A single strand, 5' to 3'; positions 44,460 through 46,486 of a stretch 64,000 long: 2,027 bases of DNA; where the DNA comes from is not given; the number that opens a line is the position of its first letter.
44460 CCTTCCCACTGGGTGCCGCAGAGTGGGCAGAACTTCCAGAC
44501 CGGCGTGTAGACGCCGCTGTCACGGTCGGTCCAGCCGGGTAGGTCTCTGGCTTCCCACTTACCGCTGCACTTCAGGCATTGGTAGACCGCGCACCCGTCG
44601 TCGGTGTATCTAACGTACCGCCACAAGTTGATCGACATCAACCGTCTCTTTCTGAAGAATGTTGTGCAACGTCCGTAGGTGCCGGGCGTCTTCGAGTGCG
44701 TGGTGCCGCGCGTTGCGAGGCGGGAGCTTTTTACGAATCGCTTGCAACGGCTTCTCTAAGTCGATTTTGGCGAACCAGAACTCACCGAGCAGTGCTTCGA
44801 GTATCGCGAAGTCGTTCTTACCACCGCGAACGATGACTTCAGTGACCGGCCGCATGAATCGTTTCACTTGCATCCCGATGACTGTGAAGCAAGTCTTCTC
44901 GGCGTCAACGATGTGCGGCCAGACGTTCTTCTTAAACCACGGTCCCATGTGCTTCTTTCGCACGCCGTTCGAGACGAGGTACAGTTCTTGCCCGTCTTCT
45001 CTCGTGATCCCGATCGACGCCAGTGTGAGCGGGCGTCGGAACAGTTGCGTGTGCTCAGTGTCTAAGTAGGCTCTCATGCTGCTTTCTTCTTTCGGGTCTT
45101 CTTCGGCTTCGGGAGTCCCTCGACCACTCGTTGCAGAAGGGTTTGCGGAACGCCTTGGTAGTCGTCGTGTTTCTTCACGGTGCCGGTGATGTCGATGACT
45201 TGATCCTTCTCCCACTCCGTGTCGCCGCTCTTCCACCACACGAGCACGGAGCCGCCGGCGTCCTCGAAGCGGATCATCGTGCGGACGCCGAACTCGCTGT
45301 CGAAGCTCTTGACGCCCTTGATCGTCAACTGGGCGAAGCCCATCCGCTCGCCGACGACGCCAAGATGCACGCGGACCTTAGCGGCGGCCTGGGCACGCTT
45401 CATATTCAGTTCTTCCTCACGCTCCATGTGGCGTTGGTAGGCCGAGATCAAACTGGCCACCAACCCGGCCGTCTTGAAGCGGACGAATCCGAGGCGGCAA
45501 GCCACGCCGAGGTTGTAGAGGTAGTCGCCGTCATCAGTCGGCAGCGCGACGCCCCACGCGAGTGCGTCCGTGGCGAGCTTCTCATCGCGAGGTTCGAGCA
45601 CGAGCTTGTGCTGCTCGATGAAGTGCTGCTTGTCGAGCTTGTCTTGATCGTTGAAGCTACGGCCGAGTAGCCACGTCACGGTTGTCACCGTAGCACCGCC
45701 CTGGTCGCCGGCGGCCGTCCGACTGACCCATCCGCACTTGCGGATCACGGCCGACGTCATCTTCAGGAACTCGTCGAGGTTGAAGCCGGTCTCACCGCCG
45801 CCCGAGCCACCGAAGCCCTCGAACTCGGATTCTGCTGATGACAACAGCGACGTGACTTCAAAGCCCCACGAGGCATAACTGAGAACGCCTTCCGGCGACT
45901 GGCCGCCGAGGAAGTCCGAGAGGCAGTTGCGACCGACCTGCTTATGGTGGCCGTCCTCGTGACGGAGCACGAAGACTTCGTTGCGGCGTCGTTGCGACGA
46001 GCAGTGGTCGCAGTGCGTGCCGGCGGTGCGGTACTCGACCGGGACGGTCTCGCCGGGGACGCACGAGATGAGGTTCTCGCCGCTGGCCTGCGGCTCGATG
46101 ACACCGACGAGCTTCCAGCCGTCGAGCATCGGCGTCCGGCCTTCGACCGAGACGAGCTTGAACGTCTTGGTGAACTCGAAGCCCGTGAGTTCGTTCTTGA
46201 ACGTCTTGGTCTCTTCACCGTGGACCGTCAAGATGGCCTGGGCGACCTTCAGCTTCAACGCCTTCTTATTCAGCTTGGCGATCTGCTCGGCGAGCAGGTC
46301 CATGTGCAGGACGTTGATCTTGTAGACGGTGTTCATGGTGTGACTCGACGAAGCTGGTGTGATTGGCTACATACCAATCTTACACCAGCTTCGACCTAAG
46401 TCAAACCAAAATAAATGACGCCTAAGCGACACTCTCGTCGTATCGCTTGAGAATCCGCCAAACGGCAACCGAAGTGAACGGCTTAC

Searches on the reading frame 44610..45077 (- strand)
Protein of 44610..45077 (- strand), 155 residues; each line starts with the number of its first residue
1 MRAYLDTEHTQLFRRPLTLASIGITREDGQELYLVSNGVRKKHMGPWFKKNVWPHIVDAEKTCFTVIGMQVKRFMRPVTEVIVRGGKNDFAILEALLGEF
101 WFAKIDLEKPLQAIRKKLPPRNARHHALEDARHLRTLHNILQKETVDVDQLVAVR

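Call 71: search_protein_families(library=pfam, proteins=[window:44610-45077:-], max_evalue=0.01)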
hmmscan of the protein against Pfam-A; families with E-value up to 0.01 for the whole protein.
window:44610-45077:- (155 aa): 1 family
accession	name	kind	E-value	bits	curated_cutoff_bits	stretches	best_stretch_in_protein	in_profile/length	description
PF01612.26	DNA_pol_A_exo1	-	0.009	16.3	23.6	0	5-144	25-171/173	3'-5' exonuclease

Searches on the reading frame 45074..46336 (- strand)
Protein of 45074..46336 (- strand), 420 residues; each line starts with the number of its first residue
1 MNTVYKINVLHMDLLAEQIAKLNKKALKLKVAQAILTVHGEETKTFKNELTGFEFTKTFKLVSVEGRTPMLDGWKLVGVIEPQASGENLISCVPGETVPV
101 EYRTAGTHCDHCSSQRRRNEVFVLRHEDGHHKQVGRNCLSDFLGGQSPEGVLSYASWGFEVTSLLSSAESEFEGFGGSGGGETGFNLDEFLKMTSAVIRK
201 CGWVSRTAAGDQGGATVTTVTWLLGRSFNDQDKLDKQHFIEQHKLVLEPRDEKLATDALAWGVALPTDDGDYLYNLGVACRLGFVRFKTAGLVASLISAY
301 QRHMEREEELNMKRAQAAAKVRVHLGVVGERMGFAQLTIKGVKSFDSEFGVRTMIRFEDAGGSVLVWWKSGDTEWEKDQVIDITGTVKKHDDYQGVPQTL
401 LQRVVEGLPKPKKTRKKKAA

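Call 14: search_protein_families(library=pfam, proteins=[window:45074-46336:-], max_evalue=0.01)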
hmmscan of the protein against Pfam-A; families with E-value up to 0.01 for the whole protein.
window:45074-46336:- (420 aa): 0 families

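Call 26: find_related_loci(query=window:45074-46336:-, collection=viral_contigs, flank=10000)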
Query window:45074-46336:- (420 aa) in viral_contigs; peptide patterns used: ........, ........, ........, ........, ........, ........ (x = any residue, [..] = any of these).
5 stretches matched a pattern, but none encodes a relative of the query by tblastn (E <= 1e-3).

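Call 31: search_protein_families(library=phrogs, proteins=[window:45074-46336:-], max_evalue=0.01)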
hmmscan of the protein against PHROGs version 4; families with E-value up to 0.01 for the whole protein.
window:45074-46336:- (420 aa): 5 families
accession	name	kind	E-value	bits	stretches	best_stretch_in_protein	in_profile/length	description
phrog_2319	-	unknown function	7.9e-72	243.7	1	3-404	4-394/399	-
phrog_3628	-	unknown function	7.3e-10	39.5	1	306-404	157-253/257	-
phrog_27218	-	unknown function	2.1e-09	38.5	1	306-405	91-188/192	-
phrog_30451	-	unknown function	2e-05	25.2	1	324-404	190-277/287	-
phrog_4095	-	unknown function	4e-05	24.3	1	309-404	120-223/234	-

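Call 41: search_dna_similar(query=window:45074-46336:-, collection=phages, mode=protein, max_rows=15)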
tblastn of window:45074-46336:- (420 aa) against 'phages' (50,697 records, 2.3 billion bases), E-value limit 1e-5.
Records with a match: 100; places in all: 100; records where one place covers at least 80% of the query: 65.
Best place of each record, by identity: <60% 100.
By first word of the organism name: Vibrio 60; Aeromonas 11; Rhodococcus 4; Cronobacter 4; Streptomyces 4; Gordonia 3; Ruegeria 2; Brevundimonas 2; Tunturiibacter 1; Rhodobacter 1; and 8 more.
By host as written in the record: - 31; Aeromonas salmonicida 7; Vibrio parahaemolyticus 5; Vibrio sp. 4; Ruegeria pomeroyi DSS-3 3; Aeromonas hydrophila 3; Rhodococcus erythropolis RIA 643 2; Brevundimonas pondensis LVF1 2; and 30 more.
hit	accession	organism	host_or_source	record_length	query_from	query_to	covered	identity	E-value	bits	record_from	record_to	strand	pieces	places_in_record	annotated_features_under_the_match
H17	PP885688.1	Tunturiibacter phage Tunturi_5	Tunturiibacter psychrotolerans X4BP1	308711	54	405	84%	32.7%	5e-46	176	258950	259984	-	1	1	RecT-like ssDNA annealing protein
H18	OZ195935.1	Vibrio phage D484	Seawater and oysters mix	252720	1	404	96%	27.0%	2e-22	105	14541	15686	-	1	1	hypothetical protein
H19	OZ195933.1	Vibrio phage D486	Seawater and oysters mix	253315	1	404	96%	27.0%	2e-22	105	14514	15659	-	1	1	hypothetical protein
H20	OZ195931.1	Vibrio phage D491s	Seawater and oysters mix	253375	1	404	96%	27.0%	2e-22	105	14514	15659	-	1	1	hypothetical protein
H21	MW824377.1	Vibrio phage 6E35.1a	Vibrio crassostreae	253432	1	404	96%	27.0%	3e-22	105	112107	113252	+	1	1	hypothetical protein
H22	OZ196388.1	Vibrio phage D485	Seawater and oysters mix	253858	1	404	96%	27.0%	3e-22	105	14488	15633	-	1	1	hypothetical protein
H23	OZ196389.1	Vibrio phage D490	Seawater and oysters mix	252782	1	404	96%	27.0%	3e-22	105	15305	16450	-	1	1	hypothetical protein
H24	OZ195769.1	Vibrio phage D482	Seawater and oysters mix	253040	1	404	96%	27.0%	3e-22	105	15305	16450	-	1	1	hypothetical protein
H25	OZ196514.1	Vibrio phage K575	Seawater and oysters mix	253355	1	404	96%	27.0%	3e-22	105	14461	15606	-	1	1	hypothetical protein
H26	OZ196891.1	Vibrio phage 6E35-1b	Seawater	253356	1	404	96%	27.0%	3e-22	105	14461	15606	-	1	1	hypothetical protein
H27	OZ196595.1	Vibrio phage K571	Seawater and oysters mix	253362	1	404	96%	27.0%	3e-22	105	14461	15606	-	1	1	hypothetical protein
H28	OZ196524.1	Vibrio phage K491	Seawater and oysters mix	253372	1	404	96%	27.0%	3e-22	105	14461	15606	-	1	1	hypothetical protein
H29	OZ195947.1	Vibrio phage D525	Seawater and oysters mix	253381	1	404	96%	27.0%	3e-22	105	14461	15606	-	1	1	hypothetical protein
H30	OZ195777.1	Vibrio phage D480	Seawater and oysters mix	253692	1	404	96%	27.0%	3e-22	105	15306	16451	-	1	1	hypothetical protein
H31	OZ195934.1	Vibrio phage D483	Seawater and oysters mix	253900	1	404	96%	27.0%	3e-22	105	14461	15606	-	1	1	hypothetical protein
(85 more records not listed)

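Call 42: find_homologous_proteins(query=window:45074-46336:-)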
Query window:45074-46336:- (420 aa): 288 proteins with E <= 0.001 among 8000 candidates; the best 120 are listed.
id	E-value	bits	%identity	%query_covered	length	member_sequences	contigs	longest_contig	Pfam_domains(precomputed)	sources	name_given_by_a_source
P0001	7.1e-284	959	100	100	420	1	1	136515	-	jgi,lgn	-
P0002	1.7e-224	763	79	97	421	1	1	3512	-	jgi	jgi:ribosomal protein L36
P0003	1.7e-186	638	65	100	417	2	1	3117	-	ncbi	-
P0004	9.8e-175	600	64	99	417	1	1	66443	-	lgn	-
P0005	3.1e-172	591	63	99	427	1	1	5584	-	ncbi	-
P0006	1.5e-170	586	62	97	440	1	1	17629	-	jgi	jgi:hypothetical protein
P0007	4.7e-170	584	61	97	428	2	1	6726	-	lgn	-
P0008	7.8e-165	567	61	100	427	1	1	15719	-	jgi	-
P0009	3.1e-164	565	60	97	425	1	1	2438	-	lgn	-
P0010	2.6e-163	562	60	99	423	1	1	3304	-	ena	-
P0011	1.7e-162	559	60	99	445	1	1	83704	-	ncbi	-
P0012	5.6e-162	558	60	100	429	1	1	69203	-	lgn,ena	-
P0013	3.3e-157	542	59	97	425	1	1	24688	-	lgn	-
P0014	3.7e-156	538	58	98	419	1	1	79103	-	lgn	-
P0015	2.4e-143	496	56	99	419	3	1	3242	-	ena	-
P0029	2.1e-108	381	45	100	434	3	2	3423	-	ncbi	-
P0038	5.6e-105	370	45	99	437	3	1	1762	-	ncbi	-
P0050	2.8e-101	358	43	100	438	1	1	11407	-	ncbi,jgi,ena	jgi:hypothetical protein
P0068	1.8e-94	335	42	96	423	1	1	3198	-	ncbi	-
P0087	1.0e-89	320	43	96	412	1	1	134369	-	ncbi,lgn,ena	-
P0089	1.7e-89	319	40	96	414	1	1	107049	-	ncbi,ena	-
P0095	4.2e-88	314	41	96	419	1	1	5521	-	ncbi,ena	-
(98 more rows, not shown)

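Call 43: find_encoding_contigs(protein=P0004, flank=10000, max_places=2)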
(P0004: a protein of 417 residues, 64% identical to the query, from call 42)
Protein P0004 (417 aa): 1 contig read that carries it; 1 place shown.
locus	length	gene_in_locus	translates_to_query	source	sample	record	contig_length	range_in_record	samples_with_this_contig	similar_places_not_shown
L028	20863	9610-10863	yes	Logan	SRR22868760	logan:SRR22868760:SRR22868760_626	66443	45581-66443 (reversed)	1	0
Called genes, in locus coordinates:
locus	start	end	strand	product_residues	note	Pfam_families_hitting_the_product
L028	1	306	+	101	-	?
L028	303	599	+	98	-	-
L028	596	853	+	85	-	-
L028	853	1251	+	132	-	-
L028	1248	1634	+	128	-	-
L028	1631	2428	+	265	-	PF03235:GmrSD_N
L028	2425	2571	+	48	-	-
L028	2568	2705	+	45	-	-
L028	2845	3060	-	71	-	-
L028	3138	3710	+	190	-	PF00196:GerE (weak)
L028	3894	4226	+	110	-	-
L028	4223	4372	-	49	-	-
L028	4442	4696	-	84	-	-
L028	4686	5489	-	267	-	PF00487:FA_desaturase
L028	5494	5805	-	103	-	-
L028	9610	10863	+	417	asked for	-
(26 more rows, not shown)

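Call 44: find_encoding_contigs(protein=P0011, flank=10000, max_places=2)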
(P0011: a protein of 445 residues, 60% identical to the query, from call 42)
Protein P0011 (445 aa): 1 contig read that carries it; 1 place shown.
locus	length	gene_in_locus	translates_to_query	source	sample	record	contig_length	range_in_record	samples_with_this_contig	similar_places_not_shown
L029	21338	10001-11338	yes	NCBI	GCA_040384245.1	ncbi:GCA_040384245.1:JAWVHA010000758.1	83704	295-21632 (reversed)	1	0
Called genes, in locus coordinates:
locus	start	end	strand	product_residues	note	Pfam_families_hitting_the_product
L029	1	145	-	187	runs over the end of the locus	-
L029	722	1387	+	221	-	PF04542:Sigma70_r2 (weak), PF08281:Sigma70_r4_2, PF04545:Sigma70_r4 (weak)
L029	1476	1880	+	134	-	-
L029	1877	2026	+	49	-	-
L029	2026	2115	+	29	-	-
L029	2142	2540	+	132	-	-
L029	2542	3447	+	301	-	-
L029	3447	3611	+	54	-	-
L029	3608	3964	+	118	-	-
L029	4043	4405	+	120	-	PF01327:Pep_deformylase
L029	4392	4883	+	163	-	PF13392:HNH_3 (weak), PF00847:AP2 (weak)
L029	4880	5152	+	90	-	-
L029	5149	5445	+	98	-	-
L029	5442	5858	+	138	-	-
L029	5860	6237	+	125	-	-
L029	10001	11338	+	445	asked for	-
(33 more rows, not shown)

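Call 45: find_encoding_contigs(protein=P0012, flank=10000, max_places=2)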
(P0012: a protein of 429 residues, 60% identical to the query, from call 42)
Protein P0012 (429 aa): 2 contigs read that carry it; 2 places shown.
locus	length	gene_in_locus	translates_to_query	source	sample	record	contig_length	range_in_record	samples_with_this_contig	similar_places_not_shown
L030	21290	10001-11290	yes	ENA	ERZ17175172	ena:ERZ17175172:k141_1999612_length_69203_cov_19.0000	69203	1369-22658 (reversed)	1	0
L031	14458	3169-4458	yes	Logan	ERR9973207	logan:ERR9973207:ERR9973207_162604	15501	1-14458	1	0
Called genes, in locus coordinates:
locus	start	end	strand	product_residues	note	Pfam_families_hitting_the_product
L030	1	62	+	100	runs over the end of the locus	PF21840:DUF6899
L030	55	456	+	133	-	-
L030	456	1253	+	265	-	-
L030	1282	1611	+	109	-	-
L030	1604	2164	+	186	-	-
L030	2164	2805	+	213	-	PF00929:RNase_T (faint)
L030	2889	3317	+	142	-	-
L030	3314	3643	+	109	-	-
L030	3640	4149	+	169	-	-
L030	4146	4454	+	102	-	-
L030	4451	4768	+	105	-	-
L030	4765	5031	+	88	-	-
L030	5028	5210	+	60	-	-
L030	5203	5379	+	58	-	-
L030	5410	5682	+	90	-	PF12728:HTH_17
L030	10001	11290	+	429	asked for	-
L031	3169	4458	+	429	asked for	-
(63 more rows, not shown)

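Call 46: find_encoding_contigs(protein=P0014, flank=10000, max_places=2)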
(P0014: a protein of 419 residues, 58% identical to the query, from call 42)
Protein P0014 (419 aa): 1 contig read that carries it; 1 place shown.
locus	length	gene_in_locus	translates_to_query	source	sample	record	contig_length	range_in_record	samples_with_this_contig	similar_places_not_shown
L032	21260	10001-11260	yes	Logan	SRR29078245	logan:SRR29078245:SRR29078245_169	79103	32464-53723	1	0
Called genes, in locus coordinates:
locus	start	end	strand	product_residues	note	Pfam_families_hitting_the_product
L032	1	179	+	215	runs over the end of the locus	-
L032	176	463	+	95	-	-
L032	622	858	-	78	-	-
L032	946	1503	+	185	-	PF00196:GerE (weak)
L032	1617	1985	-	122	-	PF00472:RF-1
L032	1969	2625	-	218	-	-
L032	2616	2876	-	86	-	-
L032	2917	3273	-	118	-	-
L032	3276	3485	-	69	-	-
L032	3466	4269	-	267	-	PF00487:FA_desaturase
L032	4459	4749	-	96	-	-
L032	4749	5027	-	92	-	-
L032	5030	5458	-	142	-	-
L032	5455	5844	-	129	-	-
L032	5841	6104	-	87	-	-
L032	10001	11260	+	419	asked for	-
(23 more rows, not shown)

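Call 59: list_cluster_members(proteins=[P0011, P0003, P0005, P0029, P0038, P0068, P0087, P0089, P0095, P0050])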
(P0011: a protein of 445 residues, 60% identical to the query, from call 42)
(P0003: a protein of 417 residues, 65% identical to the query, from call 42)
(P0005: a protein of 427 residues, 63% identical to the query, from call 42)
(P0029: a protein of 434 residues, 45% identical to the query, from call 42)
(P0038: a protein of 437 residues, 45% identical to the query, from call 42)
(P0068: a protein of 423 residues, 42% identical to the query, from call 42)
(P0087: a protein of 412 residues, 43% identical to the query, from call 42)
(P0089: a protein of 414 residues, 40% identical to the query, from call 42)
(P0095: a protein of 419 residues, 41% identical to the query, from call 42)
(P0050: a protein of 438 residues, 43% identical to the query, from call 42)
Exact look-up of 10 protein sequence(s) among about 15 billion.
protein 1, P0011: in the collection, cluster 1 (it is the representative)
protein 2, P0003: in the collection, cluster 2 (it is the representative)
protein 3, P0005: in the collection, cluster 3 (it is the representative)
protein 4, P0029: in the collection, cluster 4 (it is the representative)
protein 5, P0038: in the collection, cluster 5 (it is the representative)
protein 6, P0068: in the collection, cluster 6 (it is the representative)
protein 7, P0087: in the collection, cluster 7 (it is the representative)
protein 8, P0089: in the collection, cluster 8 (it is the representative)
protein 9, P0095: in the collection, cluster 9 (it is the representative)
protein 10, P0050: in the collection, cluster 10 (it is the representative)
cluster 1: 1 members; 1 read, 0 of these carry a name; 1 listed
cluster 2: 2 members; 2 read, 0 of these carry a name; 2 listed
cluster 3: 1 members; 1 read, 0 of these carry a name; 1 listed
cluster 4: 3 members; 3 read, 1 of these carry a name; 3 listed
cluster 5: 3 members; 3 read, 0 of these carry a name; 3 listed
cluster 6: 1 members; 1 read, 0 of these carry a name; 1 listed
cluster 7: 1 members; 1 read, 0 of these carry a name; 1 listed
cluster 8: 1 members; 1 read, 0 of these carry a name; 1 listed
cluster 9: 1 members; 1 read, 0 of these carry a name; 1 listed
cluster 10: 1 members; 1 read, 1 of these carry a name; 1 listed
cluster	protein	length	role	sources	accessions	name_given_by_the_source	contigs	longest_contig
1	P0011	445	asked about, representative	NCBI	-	-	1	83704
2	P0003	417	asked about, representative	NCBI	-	-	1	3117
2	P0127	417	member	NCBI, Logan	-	-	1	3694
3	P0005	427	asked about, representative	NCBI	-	-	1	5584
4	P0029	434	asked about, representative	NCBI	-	-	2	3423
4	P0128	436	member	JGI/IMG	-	hypothetical protein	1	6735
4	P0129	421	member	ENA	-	-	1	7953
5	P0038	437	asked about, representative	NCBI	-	-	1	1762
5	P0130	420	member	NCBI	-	-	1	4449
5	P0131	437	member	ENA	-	-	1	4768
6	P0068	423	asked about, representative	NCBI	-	-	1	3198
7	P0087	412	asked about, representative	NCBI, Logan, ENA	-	-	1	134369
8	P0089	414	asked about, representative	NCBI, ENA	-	-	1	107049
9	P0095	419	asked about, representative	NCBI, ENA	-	-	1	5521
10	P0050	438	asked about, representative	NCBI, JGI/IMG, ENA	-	hypothetical protein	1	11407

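Call 62: find_related_loci(query=A2, collection=viral_contigs, flank=10000)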
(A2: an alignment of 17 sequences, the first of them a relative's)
Query A2 (420 aa) in viral_contigs; peptide patterns used: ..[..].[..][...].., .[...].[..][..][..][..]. (x = any residue, [..] = any of these).
174 stretches matched a pattern; 142 encode a relative of the query (tblastn E <= 1e-3); the best 80 are kept; 80 distinct loci.
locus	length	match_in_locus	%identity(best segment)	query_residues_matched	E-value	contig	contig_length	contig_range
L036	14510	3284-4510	45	4-415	2e-109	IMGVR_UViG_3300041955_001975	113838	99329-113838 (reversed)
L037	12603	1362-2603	43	4-419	4e-102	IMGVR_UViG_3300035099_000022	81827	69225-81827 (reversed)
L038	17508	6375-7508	44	7-404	1e-97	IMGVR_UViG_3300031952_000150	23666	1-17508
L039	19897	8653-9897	41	1-420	4e-96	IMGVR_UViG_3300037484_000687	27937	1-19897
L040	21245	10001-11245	41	1-420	4e-96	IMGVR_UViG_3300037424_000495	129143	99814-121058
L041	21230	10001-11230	37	4-398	9e-72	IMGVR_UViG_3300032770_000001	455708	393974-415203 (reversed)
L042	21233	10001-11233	34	2-406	8e-65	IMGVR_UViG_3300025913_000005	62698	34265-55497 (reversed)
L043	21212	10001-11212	35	2-404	1e-64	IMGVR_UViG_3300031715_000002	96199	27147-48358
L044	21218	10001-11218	34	2-406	6e-65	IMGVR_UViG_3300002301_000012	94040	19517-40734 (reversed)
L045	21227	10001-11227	34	5-405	3e-61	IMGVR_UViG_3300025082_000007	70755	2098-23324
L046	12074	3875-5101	34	5-405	7e-61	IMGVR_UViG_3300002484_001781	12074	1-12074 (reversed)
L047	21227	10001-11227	34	5-405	7e-61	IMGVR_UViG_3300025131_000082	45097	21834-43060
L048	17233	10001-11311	32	4-405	9e-61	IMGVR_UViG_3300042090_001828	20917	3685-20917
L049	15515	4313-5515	42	2-404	5e-102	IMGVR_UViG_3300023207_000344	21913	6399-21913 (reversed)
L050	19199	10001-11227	34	5-405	3e-61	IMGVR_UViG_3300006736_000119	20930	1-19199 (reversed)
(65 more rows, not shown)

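Call 72: find_encoding_contigs(protein=P0002, flank=10000, max_places=1)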
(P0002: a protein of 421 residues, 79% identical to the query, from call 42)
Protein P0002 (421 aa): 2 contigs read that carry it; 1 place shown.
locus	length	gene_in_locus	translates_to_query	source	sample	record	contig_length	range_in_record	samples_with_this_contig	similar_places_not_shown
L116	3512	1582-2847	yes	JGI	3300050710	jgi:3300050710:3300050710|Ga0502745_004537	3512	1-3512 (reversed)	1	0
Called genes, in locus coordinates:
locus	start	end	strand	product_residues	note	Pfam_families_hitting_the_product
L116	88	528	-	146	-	-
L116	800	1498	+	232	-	PF00239:Resolvase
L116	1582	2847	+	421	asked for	-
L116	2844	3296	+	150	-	-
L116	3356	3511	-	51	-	?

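Call 73: find_encoding_contigs(protein=P0006, flank=10000, max_places=1)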
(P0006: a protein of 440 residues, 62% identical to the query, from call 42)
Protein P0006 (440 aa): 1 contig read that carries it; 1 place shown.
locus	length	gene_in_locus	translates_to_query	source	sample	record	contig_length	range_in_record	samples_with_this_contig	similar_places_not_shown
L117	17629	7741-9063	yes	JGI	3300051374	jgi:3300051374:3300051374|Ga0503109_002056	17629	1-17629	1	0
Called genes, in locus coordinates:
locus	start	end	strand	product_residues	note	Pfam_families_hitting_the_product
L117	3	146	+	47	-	?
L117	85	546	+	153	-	PF13328:HD_4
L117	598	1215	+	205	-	-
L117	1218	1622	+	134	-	-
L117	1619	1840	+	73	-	-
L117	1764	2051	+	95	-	-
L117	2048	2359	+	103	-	-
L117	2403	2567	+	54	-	-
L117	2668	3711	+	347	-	PF01757:Acyl_transf_3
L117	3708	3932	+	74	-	-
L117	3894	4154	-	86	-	-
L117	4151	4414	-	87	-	-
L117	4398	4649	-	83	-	-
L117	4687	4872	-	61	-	-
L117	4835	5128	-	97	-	-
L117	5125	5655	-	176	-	-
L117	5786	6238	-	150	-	-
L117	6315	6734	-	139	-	-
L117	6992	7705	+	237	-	PF00239:Resolvase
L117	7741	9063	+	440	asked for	-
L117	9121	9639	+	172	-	-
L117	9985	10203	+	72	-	-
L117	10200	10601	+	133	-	PF00583:Acetyltransf_1, PF13673:Acetyltransf_10 (weak), PF13508:Acetyltransf_7, PF08445:FR47 (weak)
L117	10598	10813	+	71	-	-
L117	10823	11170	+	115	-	-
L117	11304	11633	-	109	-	-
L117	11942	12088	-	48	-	-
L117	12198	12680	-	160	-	PF16473:Rv2179c-like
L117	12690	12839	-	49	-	-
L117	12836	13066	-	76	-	-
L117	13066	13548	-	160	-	-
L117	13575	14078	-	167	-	-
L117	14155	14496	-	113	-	-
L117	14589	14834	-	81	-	-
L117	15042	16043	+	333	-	-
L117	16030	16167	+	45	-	-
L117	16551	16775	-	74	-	-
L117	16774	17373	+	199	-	-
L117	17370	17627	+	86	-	?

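Call 74: find_encoding_contigs(protein=P0013, flank=10000, max_places=1)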
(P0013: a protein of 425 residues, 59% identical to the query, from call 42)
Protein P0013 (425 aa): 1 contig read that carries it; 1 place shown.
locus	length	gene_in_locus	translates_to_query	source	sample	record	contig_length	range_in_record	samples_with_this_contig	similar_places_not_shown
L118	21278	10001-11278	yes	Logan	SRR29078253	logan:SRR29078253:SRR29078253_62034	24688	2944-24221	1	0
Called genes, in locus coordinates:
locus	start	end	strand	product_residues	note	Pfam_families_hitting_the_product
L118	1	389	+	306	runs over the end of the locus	PF10127:RlaP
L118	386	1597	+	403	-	PF01139:RtcB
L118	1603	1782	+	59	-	-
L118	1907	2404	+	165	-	-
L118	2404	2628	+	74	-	-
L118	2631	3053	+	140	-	-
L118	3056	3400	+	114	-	-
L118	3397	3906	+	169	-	-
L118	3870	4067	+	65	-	-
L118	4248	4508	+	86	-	-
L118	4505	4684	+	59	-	-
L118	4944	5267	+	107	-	-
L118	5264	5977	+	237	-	PF00149:Metallophos (faint)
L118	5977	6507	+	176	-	-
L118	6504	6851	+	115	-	PF24203:Phage_ProQ_C_like (weak)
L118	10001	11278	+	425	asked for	-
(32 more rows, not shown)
